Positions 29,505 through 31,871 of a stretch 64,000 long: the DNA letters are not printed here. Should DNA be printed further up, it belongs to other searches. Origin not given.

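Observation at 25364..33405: Operon combining a type IV pilus-type assembly core with a VirB4/HerA-type ATPase and a 688-aa orphan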

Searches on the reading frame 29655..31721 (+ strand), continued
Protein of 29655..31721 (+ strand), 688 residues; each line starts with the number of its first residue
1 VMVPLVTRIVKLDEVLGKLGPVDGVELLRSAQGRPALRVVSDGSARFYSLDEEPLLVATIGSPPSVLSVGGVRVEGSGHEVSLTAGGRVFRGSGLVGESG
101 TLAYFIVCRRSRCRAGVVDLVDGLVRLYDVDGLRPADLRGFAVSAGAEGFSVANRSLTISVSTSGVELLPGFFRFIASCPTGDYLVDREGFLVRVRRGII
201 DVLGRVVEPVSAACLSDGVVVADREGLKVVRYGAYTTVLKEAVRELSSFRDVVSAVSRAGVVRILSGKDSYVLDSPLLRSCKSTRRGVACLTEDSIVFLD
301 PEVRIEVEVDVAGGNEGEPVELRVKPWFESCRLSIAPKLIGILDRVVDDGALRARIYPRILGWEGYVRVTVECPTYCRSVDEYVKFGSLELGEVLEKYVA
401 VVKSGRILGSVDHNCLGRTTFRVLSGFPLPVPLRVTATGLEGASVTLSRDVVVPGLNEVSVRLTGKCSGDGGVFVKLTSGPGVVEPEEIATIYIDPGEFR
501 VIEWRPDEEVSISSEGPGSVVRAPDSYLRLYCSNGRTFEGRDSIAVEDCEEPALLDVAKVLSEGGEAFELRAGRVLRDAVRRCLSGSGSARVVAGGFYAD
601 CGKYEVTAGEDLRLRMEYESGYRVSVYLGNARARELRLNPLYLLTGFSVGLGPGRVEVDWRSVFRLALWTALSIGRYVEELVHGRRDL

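Call 102: list_cluster_members(proteins=[P0001, P0014, P0029, P0002, P0013, P0045, P0062, P0065, P0009, P0010])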
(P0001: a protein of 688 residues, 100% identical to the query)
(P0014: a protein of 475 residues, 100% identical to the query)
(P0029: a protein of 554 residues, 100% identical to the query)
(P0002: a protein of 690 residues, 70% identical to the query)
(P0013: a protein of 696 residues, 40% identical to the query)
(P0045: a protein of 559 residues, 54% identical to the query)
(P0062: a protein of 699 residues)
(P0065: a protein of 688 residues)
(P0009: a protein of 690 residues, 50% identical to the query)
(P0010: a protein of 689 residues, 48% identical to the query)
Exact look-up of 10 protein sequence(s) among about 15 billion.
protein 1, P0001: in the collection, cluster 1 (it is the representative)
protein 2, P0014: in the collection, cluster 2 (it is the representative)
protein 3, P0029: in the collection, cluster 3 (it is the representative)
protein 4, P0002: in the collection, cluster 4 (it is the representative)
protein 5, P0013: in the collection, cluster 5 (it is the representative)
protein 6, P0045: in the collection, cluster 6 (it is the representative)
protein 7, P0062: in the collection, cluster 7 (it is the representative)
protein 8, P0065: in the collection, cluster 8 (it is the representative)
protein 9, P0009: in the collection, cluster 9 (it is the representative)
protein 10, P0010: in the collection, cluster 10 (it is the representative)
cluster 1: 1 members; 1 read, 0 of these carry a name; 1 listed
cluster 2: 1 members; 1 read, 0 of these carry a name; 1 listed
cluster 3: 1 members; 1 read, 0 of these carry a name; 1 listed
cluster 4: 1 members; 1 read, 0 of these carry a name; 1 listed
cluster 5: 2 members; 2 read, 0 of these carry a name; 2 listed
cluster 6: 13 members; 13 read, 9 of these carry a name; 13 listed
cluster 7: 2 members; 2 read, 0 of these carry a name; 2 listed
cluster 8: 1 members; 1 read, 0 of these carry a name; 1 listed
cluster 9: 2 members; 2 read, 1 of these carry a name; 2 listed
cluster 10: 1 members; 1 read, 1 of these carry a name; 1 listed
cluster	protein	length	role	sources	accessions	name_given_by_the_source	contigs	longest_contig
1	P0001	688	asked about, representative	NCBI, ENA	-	-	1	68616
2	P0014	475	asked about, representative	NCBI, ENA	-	-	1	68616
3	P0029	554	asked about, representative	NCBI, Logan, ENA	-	-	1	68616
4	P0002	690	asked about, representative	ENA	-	-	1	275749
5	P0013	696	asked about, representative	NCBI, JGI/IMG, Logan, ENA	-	-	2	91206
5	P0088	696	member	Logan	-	-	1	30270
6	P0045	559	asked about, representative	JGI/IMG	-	DNA helicase HerA-like ATPase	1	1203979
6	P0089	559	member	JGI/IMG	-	DNA helicase HerA-like ATPase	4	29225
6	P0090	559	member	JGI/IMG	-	energy-coupling factor transporter ATP-binding protein EcfA2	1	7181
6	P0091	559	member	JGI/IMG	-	DNA helicase HerA-like ATPase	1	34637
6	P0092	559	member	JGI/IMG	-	DNA helicase HerA-like ATPase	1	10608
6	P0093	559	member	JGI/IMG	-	energy-coupling factor transporter ATP-binding protein EcfA2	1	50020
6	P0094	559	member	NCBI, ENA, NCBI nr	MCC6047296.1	MAG: DUF87 domain-containing protein [Desulfurococcaceae archaeon] | DUF87 domain-containing protein [Desulfurococcaceae archaeon]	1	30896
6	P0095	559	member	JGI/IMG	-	DNA helicase HerA-like ATPase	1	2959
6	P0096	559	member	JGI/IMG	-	DNA helicase HerA-like ATPase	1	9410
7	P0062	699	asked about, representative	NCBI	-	-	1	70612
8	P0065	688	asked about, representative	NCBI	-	-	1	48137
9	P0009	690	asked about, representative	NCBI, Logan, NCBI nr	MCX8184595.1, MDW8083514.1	MAG: hypothetical protein RMI56_06970 [Sulfolobales archaeon] | hypothetical protein [Sulfolobales archaeon]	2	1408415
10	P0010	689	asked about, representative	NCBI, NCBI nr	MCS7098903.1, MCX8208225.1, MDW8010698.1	MAG: hypothetical protein RMH84_03805 [Sulfolobales archaeon] | hypothetical protein [Sulfolobales archaeon]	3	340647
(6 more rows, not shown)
